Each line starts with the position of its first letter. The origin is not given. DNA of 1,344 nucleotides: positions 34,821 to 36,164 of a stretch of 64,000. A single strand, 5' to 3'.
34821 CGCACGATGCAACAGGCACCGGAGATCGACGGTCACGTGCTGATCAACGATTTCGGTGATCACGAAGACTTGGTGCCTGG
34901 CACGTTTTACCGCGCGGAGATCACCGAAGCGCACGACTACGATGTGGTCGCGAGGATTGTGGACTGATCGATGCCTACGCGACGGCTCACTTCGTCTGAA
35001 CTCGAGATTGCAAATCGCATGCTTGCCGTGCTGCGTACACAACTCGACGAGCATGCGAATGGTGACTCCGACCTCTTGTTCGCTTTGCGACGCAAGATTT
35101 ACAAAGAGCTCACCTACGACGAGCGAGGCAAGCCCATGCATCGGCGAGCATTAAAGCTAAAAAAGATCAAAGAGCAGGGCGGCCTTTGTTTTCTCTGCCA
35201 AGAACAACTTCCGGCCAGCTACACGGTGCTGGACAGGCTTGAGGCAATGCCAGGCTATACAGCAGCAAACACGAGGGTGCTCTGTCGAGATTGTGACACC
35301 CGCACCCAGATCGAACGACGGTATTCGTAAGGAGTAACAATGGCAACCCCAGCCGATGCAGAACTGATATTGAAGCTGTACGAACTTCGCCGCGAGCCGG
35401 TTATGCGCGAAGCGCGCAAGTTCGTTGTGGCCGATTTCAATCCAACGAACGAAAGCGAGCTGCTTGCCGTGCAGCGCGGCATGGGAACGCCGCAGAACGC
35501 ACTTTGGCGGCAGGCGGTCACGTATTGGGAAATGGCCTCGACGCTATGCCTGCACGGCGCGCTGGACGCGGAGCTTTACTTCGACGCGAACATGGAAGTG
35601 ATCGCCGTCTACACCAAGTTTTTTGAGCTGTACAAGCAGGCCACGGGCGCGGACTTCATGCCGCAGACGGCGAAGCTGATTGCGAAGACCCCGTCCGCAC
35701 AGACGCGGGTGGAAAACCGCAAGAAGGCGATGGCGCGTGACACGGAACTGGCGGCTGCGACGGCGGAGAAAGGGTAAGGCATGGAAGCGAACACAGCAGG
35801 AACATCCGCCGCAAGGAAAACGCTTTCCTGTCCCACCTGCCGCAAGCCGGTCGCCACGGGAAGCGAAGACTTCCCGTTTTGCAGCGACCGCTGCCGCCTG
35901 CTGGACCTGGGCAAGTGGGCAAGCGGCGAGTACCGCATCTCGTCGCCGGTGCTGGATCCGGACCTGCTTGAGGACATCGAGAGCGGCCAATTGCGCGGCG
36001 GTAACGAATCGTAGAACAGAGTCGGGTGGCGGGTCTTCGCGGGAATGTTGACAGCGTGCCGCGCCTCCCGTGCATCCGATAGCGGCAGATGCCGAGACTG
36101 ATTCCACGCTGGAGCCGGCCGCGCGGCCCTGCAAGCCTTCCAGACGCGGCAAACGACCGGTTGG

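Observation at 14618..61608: Pattern: three independent ~50% GC nuclease-like inserts, all at tight junctions of conserved housekeeping operons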

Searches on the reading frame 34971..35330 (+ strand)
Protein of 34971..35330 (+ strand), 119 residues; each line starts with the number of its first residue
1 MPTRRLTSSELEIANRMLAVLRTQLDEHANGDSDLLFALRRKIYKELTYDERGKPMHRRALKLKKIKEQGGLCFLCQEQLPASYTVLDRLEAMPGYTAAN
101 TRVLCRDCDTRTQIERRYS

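Call 6: search_protein_families(library=pfam, proteins=[window:34971-35330:+], max_evalue=0.1)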
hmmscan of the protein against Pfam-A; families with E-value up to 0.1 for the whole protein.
window:34971-35330:+ (119 aa): 1 family
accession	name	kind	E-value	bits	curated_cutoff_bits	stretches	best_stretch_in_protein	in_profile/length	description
PF14599.11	zinc_ribbon_6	-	0.088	13.2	27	0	93-114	19-41/59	Zinc-ribbon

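Call 7: search_protein_families(library=padloc, proteins=[window:34971-35330:+], max_evalue=0.1)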
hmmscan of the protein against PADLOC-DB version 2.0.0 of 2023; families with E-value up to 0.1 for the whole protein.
window:34971-35330:+ (119 aa): 1 family
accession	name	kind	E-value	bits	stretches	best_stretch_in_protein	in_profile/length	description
PDLC00356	PtuB1|PtuB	-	0.032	11.8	1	57-98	37-78/196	Unknown function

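Call 21: find_homologous_proteins(query=window:34971-35330:+, max_evalue=0.001)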
Query window:34971-35330:+ (119 aa): 237 proteins with E <= 0.001 among 243 candidates; the best 120 are listed.
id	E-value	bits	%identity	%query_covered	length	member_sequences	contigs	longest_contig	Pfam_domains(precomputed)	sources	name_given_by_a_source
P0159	3.7e-62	225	100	87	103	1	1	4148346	-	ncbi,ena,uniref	ncbi:hypothetical protein [Terriglobus sp.]|uniref:hypothetical protein n=1 Tax=Terriglobus sp. TaxI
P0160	3.1e-39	151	63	100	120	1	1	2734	-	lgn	-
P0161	5.4e-39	151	62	95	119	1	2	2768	-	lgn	-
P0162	1.1e-38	150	60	100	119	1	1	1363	-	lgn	-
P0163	3.9e-38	148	61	100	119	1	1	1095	-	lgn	-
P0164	4.3e-38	148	62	100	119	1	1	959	-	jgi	jgi:hypothetical protein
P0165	4.4e-38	148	60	100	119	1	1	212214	-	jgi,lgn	-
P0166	9.3e-38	147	60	100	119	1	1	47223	-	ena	-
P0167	9.6e-38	147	60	100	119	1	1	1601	-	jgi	-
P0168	7.2e-37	144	55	100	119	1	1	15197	-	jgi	-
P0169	7.5e-37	144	62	100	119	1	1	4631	-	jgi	jgi:hypothetical protein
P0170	9.1e-37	144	59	100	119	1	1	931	-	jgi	jgi:hypothetical protein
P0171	1.1e-36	143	60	100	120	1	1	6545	-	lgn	-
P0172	1.2e-36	143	61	100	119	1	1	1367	-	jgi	jgi:DNA repair exonuclease SbcCD ATPase subunit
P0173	1.4e-36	143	63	99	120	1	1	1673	-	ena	-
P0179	5.4e-36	141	56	100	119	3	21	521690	-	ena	-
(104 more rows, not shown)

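Call 31: search_solved_structures(query=A3, max_evalue=10, show_alignments=2)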
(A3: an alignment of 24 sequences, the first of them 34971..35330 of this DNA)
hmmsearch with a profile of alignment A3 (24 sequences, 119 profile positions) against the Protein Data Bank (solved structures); distinct sequences matched with E-value up to 10: 16.
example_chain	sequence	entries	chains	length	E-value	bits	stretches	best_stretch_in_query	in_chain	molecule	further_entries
1e7l_A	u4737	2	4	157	0.072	16.3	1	62-114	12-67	RECOMBINATION ENDONUCLEASE VII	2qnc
2qnf_A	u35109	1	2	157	0.18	15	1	62-113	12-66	Recombination endonuclease VII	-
1e7d_A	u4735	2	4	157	0.27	14.4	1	62-113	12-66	RECOMBINATION ENDONUCLEASE VII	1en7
5k5i_A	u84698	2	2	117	0.38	13.9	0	60-114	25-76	Transcriptional repressor CTCF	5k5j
6me0_C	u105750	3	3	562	0.42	13.8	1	53-114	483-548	Maturase reverse transcriptase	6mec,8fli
5k5l_E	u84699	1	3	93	0.49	13.6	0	62-90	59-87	Transcriptional repressor CTCF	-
3dwd_A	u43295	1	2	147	0.61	13.3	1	54-86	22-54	ADP-ribosylation factor GTPase-activating protein 1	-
3o47_A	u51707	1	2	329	0.64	13.2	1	48-86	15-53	ADP-ribosylation factor GTPase-activating protein 1, ADP-ribosylation factor 1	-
9k31_A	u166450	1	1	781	0.8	12.9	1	62-110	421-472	YnpsCas9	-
5yeg_A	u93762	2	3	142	0.83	12.8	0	58-114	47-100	Transcriptional repressor CTCF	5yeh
3ldy_A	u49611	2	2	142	0.87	12.8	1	87-110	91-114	restriction endonuclease PacI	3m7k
4h9d_A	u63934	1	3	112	0.88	12.8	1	51-112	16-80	HNH endonuclease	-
8hku_L44E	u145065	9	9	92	1.1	12.5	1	34-91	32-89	50S ribosomal protein L44e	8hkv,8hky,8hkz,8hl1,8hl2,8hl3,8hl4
7unh_A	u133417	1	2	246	1.3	12.2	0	8-35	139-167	SP2 designed chlorophyll dimer protein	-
7uni_A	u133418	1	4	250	1.3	12.2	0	8-35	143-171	SP2-ZnPPaM designed chlorophyll dimer protein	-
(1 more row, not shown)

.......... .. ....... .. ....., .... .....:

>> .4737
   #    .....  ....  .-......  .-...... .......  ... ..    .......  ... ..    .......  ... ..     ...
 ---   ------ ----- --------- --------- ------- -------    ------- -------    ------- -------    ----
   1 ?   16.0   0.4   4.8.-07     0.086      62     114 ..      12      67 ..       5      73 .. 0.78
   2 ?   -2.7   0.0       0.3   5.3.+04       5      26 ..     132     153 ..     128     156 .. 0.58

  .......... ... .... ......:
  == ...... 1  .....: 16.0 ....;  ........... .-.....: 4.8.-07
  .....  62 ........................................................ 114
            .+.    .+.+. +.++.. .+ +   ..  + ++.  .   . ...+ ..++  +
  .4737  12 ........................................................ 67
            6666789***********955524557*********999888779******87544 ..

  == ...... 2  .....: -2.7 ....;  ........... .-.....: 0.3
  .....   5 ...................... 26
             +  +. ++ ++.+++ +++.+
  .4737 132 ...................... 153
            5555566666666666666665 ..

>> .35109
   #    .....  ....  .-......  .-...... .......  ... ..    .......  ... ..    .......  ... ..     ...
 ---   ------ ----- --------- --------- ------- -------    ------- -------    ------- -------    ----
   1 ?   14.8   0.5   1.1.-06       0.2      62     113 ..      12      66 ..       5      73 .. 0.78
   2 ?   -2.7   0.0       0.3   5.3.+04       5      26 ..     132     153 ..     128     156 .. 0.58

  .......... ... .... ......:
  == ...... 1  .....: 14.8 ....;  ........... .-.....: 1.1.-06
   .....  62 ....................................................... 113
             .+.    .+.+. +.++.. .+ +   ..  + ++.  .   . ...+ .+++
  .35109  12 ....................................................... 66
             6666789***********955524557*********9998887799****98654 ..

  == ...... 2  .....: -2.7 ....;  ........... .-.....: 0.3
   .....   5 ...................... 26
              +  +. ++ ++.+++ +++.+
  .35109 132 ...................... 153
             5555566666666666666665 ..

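Call 36: predict_structure(alignment_id=A3)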
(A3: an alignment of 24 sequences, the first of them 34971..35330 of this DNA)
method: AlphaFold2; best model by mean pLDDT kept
length: 119 residues; sequences in the alignment: 24
mean_pLDDT: 88.9   pTM: 0.62
mean pLDDT of the five models: 88.9, 88.5, 87.5, 86.9, 85.4
residues with pLDDT >= 90: 74; 70-90: 35; 50-70: 9; < 50: 1
segments of 3 or more residues with pLDDT < 50: none
pLDDT, mean of each block of 10 residues (from residue 1): 78 96 97 96 84 78 94 96 90 84 94 77
secondary structure, 60 per line:
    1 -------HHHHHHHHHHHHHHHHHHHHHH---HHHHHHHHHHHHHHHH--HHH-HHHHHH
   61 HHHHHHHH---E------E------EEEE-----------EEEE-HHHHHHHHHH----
elements in order: H8-29 H33-48 H55-68 E86-89 E101-104 H106-115

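Call 43: find_encoding_contigs(protein=P0160, flank=4000, max_places=4)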
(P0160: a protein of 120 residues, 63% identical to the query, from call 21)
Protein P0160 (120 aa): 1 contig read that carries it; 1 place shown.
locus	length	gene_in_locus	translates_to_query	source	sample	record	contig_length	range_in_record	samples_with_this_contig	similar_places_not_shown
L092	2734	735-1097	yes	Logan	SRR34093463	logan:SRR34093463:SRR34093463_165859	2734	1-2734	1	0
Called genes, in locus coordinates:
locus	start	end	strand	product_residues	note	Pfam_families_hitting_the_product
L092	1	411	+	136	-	?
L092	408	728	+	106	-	-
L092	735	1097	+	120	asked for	-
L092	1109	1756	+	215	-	PF18755:RAMA (weak)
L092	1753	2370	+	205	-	-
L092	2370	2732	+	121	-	?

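Call 44: fold_search(model_id=the predicted structure, library=pdb)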
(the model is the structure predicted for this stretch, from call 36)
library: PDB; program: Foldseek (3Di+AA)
matches with E <= 10: 191; with E <= 0.001: 0
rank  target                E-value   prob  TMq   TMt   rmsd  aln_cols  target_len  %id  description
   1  4h9d_C                2.4e-02  0.99  0.37  0.50   4.7        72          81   22  Crystal Structure of Mn-dependent Gme HNH nicking endonuclease from Geobacter metallireducens GS-15, Northeast Structu (released 2012-10-10)
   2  4oge                  3.6e-02  0.96  0.39  0.05  13.6       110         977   21  Crystal structure of the Type II-C Cas9 enzyme from Actinomyces naeslundii (released 2014-02-12)
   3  8zda_A                4.1e-02  0.85  0.36  0.05  14.1       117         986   14  Cryo-EM structure of eSaCas9_NNG-guide RNA-target DNA complex in a catalytically active state (released 2025-11-05)
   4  1e7l_A                5.0e-02  1.00  0.43  0.33   3.8        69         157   26  Endonuclease VII (EndoVII) N62D mutant from phage T4 (released 2001-05-04)
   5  4h9d_A                5.0e-02  0.91  0.36  0.43   6.0        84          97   23  Crystal Structure of Mn-dependent Gme HNH nicking endonuclease from Geobacter metallireducens GS-15, Northeast Structu (released 2012-10-10)
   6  9mb6_A                7.0e-02  0.80  0.36  0.05  14.0       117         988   14  Cryo-EM structure of wild-type SaCas9-guide RNA-mismatched target DNA complex (released 2026-03-18)
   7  4ogc                  8.0e-02  0.89  0.39  0.06  13.5       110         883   21  Crystal structure of the Type II-C Cas9 enzyme from Actinomyces naeslundii (released 2014-02-12)
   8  8yha_A                8.6e-02  0.93  0.36  0.14   3.8        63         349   16  Type I-EHNH Cascade-ssDNA complex (released 2024-07-31)
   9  9j1y_A                8.6e-02  0.91  0.40  0.34  14.5       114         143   12  Crystal structure of Nme1Cas9 HNH domain bound to anti-CRISPR AcrIIC1Boe. (released 2026-03-04)
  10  5vgb_A                8.6e-02  0.87  0.39  0.33  14.0        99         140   14  Crystal structure of NmeCas9 HNH domain bound to anti-CRISPR AcrIIC1 (released 2017-08-30)
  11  9j2g_A                9.2e-02  0.85  0.38  0.33  12.3       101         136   14  Crystal structure of Nme1Cas9 HNH domain bound to anti-CRISPR AcrIIC1Vei (released 2026-03-04)
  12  5x1h_A                9.8e-02  0.96  0.39  0.24   5.1        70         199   20  Structure of Legionella pneumophila DotN (released 2017-06-14)
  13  8f43                  1.0e-01  0.99  0.37  0.41   2.6        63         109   16  HNH Nuclease Domain from G. stearothermophilus Cas9, K597A mutant (released 2022-12-21)
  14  6ghc_B                1.0e-01  0.98  0.38  0.17   2.5        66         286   20  Modification dependent EcoKMcrA restriction endonuclease (released 2018-08-08)
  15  8zp7_B                1.0e-01  0.98  0.37  0.14   2.7        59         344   14  Cryo-EM structure of Cas5-HNH Cascade bound with sDNA, Conf1 (released 2024-12-04)
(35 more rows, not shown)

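Call 52: search_protein_families(library=ncbifam, proteins=[window:34971-35330:+], max_evalue=0.01)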
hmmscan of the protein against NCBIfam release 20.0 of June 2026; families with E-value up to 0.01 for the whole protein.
window:34971-35330:+ (119 aa): 0 families

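Call 53: search_protein_families(library=padloc, proteins=[P0165], max_evalue=0.01)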
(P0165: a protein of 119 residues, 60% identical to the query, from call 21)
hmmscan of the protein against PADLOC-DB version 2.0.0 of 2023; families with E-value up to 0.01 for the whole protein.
P0165 (119 aa): 3 families
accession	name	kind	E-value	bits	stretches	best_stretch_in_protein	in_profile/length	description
PDLC00322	PtuB1|PtuB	-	0.0011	16.9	1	45-108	20-68/215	Unknown function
PDLC00344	PtuB1|PtuB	-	0.0075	14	1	42-79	23-56/213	Unknown function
PDLC00346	PtuB1|PtuB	-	0.009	14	0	37-80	16-58/214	Unknown function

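Call 54: search_protein_families(library=phrogs, proteins=[window:34971-35330:+], max_evalue=0.01)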
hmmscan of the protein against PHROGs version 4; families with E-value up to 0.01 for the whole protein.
window:34971-35330:+ (119 aa): 3 families
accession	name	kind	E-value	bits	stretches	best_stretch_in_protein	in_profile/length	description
phrog_1035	-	DNA, RNA and nucleotide metabolism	0.0011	19.8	1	52-108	140-206/271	endonuclease VII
phrog_6832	-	unknown function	0.005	17.3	1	68-110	15-55/58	-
phrog_423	-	DNA, RNA and nucleotide metabolism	0.0092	16.9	0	59-88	12-44/159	endonuclease VII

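Call 55: find_encoding_contigs(protein=P0165, flank=4000, max_places=3)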
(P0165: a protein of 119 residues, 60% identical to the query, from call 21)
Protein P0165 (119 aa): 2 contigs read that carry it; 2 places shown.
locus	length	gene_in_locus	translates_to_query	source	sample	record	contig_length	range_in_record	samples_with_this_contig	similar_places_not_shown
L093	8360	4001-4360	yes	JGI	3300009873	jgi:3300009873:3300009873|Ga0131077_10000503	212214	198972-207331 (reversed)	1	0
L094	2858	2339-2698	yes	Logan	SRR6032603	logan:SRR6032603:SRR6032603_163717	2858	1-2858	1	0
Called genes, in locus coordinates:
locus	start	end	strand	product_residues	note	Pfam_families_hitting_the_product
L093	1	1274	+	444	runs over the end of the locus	PF24681:Kelch_KLHDC2_KLHL20_DRC7, PF13415:Beta-prop_FBX42, PF01344:Kelch_1 (faint), PF24981:Beta-prop_ATRN-LZTR1, PF24681:Kelch_KLHDC2_KLHL20_DRC7, PF13415:Beta-prop_FBX42 (weak)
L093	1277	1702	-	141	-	-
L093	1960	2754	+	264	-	PF14355:Abi_C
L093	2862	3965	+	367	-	-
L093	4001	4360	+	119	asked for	-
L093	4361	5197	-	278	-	PF13588:HSDR_N_2 (weak)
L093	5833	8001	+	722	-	PF02897:Peptidase_S9_N, PF00326:Peptidase_S9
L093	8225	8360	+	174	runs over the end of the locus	PF00076:RRM_1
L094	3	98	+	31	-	?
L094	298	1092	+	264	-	PF14355:Abi_C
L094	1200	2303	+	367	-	-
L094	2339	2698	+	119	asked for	-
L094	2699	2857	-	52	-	?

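Call 56: find_encoding_contigs(protein=P0166, flank=4000, max_places=3)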
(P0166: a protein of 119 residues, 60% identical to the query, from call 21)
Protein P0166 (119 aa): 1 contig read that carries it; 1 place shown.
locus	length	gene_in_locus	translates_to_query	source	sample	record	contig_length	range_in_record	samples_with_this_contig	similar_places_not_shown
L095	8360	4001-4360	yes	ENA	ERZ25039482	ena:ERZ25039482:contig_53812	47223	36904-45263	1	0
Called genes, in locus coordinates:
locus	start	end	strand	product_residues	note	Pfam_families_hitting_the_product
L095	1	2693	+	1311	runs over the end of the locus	PF07494:Reg_prop (faint), PF08450:SGL (faint), PF23748:Beta-prop_LRRK2 (faint), PF07495:Y_Y_Y, PF00990:GGDEF, PF00563:EAL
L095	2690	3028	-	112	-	-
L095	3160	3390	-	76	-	-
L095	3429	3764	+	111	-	-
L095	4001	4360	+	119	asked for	-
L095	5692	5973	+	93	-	-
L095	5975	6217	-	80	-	-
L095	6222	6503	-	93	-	-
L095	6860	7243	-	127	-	-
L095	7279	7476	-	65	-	-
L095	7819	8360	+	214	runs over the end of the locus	-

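Call 57: find_encoding_contigs(protein=P0179, flank=4000, max_places=6)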
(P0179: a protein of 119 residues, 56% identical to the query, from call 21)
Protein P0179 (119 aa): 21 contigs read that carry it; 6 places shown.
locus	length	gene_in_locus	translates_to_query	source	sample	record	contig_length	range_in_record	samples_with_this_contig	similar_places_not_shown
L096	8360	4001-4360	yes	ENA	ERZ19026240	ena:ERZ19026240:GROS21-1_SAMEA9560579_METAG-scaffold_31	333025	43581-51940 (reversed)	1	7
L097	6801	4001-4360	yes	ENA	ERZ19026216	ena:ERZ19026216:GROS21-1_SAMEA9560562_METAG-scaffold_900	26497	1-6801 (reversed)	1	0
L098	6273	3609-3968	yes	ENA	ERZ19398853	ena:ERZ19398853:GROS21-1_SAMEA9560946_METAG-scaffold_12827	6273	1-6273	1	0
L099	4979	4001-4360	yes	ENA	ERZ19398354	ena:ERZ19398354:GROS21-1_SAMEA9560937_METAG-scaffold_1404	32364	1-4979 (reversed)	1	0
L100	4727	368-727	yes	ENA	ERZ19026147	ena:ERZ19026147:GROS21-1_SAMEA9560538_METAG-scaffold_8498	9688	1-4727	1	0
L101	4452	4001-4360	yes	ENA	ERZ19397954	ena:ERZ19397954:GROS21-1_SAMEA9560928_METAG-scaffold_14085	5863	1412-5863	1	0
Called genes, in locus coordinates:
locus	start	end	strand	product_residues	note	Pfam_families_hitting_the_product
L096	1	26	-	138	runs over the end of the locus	PF03548:LolA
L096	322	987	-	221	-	-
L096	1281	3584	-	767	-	PF13491:FtsK_4TM, PF17854:FtsK_alpha, PF01580:FtsK_SpoIIIE, PF09397:FtsK_gamma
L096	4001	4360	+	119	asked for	-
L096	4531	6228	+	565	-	PF05496:RuvB_N (faint), PF13177:DNA_pol3_delta2, PF13401:AAA_22 (faint), PF00004:AAA, PF22608:DNAX_ATPase_lid, PF12169:DNA_pol3_gamma3, PF12362:DUF3646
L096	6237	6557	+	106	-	PF02575:YbaB_DNA_bd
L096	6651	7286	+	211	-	PF21176:RecR_HhH, PF02132:RecR_ZnF (weak), PF01751:Toprim (weak), PF13662:Toprim_4, PF21175:RecR_C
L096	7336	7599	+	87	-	-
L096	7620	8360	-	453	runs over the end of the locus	PF02646:RmuC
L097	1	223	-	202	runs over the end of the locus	PF03548:LolA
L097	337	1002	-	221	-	-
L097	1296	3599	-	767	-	PF13491:FtsK_4TM, PF17854:FtsK_alpha, PF01580:FtsK_SpoIIIE, PF09397:FtsK_gamma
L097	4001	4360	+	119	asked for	-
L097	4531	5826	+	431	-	-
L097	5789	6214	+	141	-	PF12362:DUF3646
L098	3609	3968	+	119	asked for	-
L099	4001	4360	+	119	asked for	-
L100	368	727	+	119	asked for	-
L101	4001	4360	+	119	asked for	-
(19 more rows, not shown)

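Call 80: find_related_loci(query=A3, collection=viral_contigs, flank=3000)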
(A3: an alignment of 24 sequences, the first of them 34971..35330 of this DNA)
Query A3 (119 aa) in viral_contigs; peptide patterns used: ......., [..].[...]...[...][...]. (x = any residue, [..] = any of these).
72 stretches matched a pattern; 2 encode a relative of the query (tblastn E <= 1e-3); 2 distinct loci.
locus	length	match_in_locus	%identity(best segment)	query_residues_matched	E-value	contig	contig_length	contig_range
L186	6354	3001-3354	54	1-118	1e-39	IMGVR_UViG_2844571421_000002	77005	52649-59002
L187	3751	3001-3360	46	1-119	3e-26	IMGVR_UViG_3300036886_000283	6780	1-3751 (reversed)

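Call 92: search_dna_similar(query=window:34971-35330:+, collection=plasmids, mode=protein, max_rows=15)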
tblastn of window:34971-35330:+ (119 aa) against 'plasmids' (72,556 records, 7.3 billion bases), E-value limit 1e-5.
No match.

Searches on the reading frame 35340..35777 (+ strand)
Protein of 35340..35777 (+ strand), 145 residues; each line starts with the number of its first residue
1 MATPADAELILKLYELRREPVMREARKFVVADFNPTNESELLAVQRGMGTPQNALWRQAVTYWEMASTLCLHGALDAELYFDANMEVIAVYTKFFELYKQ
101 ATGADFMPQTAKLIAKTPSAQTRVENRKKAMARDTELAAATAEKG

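Call 6: search_protein_families(library=pfam, proteins=[window:35340-35777:+], max_evalue=0.1)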
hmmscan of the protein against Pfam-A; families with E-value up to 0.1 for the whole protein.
window:35340-35777:+ (145 aa): 1 family
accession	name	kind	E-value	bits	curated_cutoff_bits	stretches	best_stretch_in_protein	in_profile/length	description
PF15956.11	DUF4760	-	1.4e-15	58.1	25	1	3-97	2-117/141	Domain of unknown function (DUF4760)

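Call 7: search_protein_families(library=padloc, proteins=[window:35340-35777:+], max_evalue=0.1)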
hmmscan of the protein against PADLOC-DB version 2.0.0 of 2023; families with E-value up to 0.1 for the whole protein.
window:35340-35777:+ (145 aa): 0 families

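Call 52: search_protein_families(library=ncbifam, proteins=[window:35340-35777:+], max_evalue=0.01)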
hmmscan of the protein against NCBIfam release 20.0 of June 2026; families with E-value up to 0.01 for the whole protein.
window:35340-35777:+ (145 aa): 0 families

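Call 54: search_protein_families(library=phrogs, proteins=[window:35340-35777:+], max_evalue=0.01)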
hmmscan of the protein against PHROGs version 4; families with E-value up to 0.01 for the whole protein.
window:35340-35777:+ (145 aa): 0 families

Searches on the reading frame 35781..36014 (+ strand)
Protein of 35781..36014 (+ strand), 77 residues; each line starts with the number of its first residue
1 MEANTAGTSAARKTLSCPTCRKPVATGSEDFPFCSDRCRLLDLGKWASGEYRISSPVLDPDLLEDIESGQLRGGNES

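Call 6: search_protein_families(library=pfam, proteins=[window:35781-36014:+], max_evalue=0.1)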
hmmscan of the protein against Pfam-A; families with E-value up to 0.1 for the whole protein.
window:35781-36014:+ (77 aa): 3 families
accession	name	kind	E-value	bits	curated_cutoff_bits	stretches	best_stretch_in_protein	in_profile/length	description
PF03884.20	YacG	-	5.2e-17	61.7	25.5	1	16-61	2-49/52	DNA gyrase inhibitor YacG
PF12855.13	Ecl1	-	0.0015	20.1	28.3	1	17-56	8-47/170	TORC1 inhibitor Ecl family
PF15801.11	zf-C6H2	-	0.0029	18.1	30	1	12-38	10-33/47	zf-MYND-like zinc finger, mRNA-binding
